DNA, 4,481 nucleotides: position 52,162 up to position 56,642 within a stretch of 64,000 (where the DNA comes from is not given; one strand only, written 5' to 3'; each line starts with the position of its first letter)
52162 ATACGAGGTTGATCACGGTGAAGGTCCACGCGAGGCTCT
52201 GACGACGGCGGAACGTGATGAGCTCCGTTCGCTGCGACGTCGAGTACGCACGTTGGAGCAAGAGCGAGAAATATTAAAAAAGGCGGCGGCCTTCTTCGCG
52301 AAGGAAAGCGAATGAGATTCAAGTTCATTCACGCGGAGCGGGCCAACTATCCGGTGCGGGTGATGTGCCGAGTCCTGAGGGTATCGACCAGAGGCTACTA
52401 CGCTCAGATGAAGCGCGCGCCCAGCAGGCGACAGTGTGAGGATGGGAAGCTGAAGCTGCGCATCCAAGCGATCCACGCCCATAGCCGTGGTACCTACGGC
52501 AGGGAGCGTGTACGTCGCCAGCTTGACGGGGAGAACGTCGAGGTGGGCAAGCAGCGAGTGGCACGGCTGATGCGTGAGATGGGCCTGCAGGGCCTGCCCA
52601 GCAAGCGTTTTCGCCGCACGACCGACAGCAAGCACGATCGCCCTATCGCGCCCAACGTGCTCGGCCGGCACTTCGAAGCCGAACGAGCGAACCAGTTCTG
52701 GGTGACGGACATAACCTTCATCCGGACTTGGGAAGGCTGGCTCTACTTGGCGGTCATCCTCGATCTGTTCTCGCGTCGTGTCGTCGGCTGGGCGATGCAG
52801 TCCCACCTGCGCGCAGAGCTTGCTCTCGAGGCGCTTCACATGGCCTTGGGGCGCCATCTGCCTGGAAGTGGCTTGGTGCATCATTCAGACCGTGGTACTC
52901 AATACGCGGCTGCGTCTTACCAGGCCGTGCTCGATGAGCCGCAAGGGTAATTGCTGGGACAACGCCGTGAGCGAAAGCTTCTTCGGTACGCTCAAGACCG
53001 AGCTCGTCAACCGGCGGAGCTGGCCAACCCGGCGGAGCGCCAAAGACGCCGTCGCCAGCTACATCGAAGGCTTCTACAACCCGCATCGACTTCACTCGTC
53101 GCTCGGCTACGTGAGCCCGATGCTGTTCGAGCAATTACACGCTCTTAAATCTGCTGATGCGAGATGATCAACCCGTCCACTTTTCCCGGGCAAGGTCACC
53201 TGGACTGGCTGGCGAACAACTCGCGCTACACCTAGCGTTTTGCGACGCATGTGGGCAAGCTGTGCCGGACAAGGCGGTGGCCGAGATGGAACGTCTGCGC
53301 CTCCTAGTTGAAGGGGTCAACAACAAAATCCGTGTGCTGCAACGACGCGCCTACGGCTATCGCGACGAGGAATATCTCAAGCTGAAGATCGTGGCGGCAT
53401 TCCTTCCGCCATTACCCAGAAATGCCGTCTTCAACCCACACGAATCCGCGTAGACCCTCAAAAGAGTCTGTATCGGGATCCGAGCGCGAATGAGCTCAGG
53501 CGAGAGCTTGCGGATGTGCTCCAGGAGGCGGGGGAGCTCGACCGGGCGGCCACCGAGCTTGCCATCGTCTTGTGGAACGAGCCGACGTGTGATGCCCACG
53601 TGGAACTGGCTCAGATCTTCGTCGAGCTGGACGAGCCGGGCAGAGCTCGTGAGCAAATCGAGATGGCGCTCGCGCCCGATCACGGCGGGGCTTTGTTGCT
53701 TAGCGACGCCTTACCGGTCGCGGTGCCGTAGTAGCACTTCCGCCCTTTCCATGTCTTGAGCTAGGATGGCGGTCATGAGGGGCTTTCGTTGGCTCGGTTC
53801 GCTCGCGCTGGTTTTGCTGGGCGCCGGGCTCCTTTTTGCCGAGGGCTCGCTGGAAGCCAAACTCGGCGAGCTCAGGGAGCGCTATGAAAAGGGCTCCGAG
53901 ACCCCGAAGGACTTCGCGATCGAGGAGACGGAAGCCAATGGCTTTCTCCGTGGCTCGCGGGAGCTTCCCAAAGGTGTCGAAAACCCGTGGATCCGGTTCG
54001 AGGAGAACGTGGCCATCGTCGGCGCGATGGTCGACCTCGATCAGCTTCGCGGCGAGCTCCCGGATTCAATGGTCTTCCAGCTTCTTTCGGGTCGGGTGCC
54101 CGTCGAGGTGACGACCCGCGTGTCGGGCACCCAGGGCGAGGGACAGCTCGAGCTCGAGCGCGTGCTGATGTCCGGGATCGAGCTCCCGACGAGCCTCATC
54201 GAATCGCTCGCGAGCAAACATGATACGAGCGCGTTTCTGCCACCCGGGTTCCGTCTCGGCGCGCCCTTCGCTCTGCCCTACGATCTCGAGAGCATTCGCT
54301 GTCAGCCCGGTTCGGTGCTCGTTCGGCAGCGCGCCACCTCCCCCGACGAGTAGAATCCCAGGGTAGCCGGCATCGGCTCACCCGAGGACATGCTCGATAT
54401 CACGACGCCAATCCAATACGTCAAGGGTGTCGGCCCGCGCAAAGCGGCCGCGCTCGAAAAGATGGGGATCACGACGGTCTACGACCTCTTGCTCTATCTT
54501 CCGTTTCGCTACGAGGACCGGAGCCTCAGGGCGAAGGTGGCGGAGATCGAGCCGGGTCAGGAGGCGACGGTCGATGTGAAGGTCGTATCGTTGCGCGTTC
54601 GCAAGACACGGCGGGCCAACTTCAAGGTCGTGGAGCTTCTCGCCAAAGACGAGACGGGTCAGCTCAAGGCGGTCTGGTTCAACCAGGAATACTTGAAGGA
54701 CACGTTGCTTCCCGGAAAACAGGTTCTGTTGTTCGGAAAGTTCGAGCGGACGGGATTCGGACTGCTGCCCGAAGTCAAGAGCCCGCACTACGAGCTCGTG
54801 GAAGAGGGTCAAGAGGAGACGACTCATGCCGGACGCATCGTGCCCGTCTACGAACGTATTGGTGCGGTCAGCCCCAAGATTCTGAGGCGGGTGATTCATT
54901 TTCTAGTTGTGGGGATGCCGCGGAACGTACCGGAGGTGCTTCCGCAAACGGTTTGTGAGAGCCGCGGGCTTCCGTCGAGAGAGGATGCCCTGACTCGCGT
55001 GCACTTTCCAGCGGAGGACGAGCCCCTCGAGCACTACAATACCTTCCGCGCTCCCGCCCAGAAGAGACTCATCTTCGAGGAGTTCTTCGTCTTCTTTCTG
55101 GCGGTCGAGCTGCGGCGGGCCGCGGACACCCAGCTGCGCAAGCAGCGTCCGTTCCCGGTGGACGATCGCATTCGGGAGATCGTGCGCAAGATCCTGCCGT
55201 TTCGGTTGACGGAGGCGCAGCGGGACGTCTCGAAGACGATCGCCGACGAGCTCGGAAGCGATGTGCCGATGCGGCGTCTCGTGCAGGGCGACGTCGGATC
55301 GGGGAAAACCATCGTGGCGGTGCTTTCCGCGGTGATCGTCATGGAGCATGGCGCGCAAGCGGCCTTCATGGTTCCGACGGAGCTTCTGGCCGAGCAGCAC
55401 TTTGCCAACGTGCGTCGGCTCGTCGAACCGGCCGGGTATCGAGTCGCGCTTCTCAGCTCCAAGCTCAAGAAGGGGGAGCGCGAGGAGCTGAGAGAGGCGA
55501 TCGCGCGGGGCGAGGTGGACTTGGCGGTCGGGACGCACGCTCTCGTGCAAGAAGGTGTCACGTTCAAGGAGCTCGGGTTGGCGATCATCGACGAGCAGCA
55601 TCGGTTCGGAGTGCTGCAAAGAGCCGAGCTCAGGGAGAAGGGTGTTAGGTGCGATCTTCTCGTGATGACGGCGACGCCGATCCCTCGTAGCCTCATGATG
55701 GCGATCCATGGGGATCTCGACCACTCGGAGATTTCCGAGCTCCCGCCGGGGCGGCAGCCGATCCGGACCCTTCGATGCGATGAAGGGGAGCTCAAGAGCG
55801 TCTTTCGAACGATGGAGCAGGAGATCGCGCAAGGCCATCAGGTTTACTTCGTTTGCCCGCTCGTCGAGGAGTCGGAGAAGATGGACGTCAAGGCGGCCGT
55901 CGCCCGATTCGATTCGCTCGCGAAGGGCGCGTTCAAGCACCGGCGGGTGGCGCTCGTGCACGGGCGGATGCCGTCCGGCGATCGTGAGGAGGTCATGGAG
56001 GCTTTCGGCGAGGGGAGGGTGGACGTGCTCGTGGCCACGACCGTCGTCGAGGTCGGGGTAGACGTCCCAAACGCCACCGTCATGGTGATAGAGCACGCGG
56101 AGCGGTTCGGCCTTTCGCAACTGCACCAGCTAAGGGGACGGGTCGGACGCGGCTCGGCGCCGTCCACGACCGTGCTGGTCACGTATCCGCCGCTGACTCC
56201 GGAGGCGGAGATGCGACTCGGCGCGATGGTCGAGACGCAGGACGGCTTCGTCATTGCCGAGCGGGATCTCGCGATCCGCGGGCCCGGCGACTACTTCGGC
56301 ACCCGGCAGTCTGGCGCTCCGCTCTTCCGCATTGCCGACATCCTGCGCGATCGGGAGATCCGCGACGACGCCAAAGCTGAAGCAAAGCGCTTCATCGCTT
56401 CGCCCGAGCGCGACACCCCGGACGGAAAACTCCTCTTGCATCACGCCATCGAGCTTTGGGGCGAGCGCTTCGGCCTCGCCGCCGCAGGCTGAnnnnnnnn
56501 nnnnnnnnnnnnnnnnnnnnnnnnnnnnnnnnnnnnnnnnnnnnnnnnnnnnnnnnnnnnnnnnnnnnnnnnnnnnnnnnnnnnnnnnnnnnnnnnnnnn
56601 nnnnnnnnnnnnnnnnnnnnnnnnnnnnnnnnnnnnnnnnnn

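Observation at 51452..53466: Nested IS structure: an ISL3-family deletion derivative inserted in a TPR gene, carrying an IS3-family element bracketed by 99-bp perfect direct repeats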

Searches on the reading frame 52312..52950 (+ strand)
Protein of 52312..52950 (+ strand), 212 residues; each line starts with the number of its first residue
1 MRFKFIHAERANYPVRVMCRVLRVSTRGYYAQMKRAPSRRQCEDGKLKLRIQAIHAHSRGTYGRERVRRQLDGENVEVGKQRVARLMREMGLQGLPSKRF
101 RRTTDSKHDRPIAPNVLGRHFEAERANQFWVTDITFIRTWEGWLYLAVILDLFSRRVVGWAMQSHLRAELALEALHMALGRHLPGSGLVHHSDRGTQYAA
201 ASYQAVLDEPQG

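Call 6: search_protein_families(library=pfam, proteins=[window:52312-52950:+], max_evalue=0.01)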
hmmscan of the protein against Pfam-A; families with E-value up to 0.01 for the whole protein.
window:52312-52950:+ (212 aa): 2 families
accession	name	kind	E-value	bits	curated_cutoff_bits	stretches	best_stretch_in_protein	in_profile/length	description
PF00665.32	rve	-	2.1e-21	76.5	32.6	1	124-208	2-88/102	Integrase core domain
PF13276.12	HTH_21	-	2e-15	57.2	28.1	1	46-99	5-59/60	HTH-like domain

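Call 37: find_encoding_contigs(protein=window:52312-52950:+, flank=2500, max_places=10)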
Protein window:52312-52950:+ (212 aa): no gene with exactly this product is on record in the collection.

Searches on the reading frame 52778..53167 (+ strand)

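Call 6: search_protein_families(library=pfam, proteins=[window:52778-53167:+], max_evalue=0.01)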
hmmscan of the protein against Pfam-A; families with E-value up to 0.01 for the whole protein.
window:52778-53167:+ (129 aa): 2 families
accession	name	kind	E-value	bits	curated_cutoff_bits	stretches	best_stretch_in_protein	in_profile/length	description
PF13683.12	rve_3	-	7.4e-14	51.7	26.5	1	51-114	5-67/67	Integrase core domain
PF13333.12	rve_2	-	5.1e-12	46.2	22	1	66-119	1-53/56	Integrase core domain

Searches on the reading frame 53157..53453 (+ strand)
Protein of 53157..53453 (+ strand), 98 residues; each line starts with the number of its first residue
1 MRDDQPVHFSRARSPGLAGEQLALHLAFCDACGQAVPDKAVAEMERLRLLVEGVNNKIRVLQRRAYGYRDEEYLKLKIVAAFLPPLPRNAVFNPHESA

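Call 6: search_protein_families(library=pfam, proteins=[window:53157-53453:+], max_evalue=0.01)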
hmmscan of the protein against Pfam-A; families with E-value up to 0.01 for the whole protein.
window:53157-53453:+ (98 aa): 1 family
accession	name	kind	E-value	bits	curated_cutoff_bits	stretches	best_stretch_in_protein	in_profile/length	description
PF01610.23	DDE_Tnp_ISL3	-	9.9e-07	29.2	23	1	51-78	213-240/240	Transposase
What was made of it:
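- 53286..53453 (+): C-terminal remnant of the ISL3 transposase (55-aa ORF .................). Pfam DDE_Tnp_ISL3, 29.2 bits (call 6).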

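Call 28: find_encoding_contigs(protein=window:53157-53453:+, flank=6000, max_places=10)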
Protein window:53157-53453:+ (98 aa): no gene with exactly this product is on record in the collection.

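Call 60: find_homologous_proteins(query=window:53157-53450:+, max_evalue=0.00001)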
Query seq(98 aa) (98 aa): 305 proteins with E <= 0.00001 among 326 candidates; the best 120 are listed.
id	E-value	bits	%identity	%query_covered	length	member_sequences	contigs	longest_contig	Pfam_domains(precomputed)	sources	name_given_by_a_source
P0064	1.3e-49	184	99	88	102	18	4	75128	PF01610.24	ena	-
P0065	1.4e-48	181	99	87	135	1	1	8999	PF01610.24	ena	-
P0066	3.7e-48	179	98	88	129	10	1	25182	PF01610.24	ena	-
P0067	6.2e-44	166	100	48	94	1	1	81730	PF01610.24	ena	-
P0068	2.5e-40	154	100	74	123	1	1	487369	PF01610.24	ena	-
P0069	1.0e-36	143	99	70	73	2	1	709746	PF01610.24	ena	-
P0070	4.3e-32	128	98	64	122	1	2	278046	PF01610.24,PF13542.13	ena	-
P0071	4.7e-32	128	98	64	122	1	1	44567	PF01610.24,PF13542.13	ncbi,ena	-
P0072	6.3e-32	127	98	64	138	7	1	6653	PF14690.12,PF01610.24,PF13542.13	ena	-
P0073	9.2e-32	127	97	64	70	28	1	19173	PF01610.24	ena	-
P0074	1.7e-31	126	98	64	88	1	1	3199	PF01610.24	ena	-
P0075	2.1e-31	126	97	64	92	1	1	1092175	PF01610.24,PF13542.13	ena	-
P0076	2.1e-31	126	97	64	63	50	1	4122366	PF01610.24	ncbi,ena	-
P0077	5.9e-31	124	97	64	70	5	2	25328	PF01610.24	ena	-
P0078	4.4e-30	121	91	67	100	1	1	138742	PF01610.24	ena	-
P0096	3.7e-23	99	100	50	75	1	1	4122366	PF01610.24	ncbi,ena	-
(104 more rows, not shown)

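Call 62: find_encoding_contigs(protein=P0096, flank=4000, max_places=5)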
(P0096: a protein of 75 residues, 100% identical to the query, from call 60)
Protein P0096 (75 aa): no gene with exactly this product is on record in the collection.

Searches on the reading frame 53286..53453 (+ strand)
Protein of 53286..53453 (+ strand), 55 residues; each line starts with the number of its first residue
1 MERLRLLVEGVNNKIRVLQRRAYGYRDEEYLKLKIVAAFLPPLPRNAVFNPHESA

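Call 29: find_encoding_contigs(protein=window:53286-53453:+, flank=3000, max_places=10)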
Protein window:53286-53453:+ (55 aa): 21 contigs read that carry it; 10 places shown.
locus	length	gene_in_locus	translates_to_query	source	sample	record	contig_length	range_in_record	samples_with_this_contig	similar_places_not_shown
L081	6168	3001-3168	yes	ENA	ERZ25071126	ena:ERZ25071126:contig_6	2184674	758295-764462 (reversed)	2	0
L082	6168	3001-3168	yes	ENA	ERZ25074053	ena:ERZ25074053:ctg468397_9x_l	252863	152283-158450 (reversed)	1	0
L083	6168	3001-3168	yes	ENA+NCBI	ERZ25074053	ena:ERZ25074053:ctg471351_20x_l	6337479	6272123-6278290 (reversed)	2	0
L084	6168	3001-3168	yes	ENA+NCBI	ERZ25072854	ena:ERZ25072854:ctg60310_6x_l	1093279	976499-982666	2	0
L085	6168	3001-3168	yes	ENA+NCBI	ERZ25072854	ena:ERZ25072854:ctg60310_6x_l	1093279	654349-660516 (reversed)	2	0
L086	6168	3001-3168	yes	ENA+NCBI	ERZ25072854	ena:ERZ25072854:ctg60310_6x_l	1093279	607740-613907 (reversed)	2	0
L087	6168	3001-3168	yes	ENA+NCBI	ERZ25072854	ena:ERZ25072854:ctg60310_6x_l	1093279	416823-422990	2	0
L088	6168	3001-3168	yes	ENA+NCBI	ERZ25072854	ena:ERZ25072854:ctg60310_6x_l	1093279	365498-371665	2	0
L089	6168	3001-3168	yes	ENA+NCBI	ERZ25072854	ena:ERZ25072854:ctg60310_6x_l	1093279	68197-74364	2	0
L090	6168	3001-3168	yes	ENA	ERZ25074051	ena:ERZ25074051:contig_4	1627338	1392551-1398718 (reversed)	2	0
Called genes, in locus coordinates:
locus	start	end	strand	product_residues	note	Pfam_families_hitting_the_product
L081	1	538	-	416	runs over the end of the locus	PF00872:Transposase_mut, PF10551:MULE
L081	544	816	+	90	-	-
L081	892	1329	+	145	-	PF26549:Tricorn_N, PF07676:PD40 (faint)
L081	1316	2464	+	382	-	PF01738:DLH, PF02129:Peptidase_S15 (weak), PF20434:BD-FAE, PF00561:Abhydrolase_1 (faint), PF00326:Peptidase_S9, PF12146:Hydrolase_4 (faint)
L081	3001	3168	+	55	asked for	PF01610:DDE_Tnp_ISL3 (weak)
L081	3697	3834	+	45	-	-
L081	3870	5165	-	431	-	PF00872:Transposase_mut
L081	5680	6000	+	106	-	PF01527:HTH_Tnp_1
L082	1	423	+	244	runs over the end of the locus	PF03747:ADP_ribosyl_GH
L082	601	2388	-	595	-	PF01656:CbiA, PF10609:ParA, PF13614:AAA_31, PF00226:DnaJ, PF13413:HTH_25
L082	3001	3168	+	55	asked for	PF01610:DDE_Tnp_ISL3 (weak)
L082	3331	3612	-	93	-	-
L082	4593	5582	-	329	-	PF13737:DDE_Tnp_1_5, PF01609:DDE_Tnp_1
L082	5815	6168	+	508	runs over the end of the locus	PF07969:Amidohydro_3 (weak), PF01979:Amidohydro_1, PF07969:Amidohydro_3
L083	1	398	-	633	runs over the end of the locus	PF13522:GATase_6, PF12481:DUF3700 (faint), PF13537:GATase_7, PF00733:Asn_synthase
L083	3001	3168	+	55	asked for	PF01610:DDE_Tnp_ISL3 (weak)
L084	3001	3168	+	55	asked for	PF01610:DDE_Tnp_ISL3 (weak)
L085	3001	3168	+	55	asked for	PF01610:DDE_Tnp_ISL3 (weak)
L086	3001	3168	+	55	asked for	PF01610:DDE_Tnp_ISL3 (weak)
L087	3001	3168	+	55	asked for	PF01610:DDE_Tnp_ISL3 (weak)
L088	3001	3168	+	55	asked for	PF01610:DDE_Tnp_ISL3 (weak)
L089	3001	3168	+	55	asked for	PF01610:DDE_Tnp_ISL3 (weak)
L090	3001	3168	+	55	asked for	PF01610:DDE_Tnp_ISL3 (weak)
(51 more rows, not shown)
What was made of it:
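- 53286..53453 (+): This exact 55-aa product is indexed in 371 blocks of the collection (call 29).
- On MITE-like non-autonomous element: The 55-aa remnant ORF is indexed in 371 blocks (call 29).
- The derivative is very abundant (371 index blocks, call 29).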

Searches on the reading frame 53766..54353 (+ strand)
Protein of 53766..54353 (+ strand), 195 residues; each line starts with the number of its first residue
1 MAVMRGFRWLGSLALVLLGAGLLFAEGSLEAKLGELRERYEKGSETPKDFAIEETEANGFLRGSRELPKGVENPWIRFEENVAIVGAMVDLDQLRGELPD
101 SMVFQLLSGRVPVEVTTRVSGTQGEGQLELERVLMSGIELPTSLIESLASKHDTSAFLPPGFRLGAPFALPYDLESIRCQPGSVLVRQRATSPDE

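Call 6: search_protein_families(library=pfam, proteins=[window:53766-54353:+], max_evalue=0.01)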
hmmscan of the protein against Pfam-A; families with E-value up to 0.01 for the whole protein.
window:53766-54353:+ (195 aa): 0 families

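Call 8: find_encoding_contigs(protein=window:53766-54353:+, flank=10000, max_places=10)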
Protein window:53766-54353:+ (195 aa): no gene with exactly this product is on record in the collection.

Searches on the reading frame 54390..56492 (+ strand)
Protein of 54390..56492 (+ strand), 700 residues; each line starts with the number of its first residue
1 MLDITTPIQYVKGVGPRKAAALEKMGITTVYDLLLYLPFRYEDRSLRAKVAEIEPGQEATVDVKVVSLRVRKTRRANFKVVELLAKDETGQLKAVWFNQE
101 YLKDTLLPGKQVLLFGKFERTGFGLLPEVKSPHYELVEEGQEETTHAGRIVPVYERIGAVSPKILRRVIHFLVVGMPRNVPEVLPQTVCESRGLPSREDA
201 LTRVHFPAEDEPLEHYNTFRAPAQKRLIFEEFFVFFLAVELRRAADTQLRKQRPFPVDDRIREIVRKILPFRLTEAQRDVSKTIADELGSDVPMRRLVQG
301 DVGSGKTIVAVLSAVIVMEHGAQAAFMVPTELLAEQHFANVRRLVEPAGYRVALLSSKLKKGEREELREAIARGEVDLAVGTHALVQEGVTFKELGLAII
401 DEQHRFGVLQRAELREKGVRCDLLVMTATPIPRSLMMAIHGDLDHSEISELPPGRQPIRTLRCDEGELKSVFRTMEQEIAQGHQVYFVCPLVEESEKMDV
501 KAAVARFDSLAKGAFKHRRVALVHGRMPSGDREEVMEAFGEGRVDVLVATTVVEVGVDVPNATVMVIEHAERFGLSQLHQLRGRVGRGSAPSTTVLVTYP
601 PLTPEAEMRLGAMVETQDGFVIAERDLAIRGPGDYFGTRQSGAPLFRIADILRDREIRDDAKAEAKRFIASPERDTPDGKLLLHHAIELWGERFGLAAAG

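Call 7: find_encoding_contigs(protein=window:54390-56492:+, flank=10000, max_places=10)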
Protein window:54390-56492:+ (700 aa): no gene with exactly this product is on record in the collection.
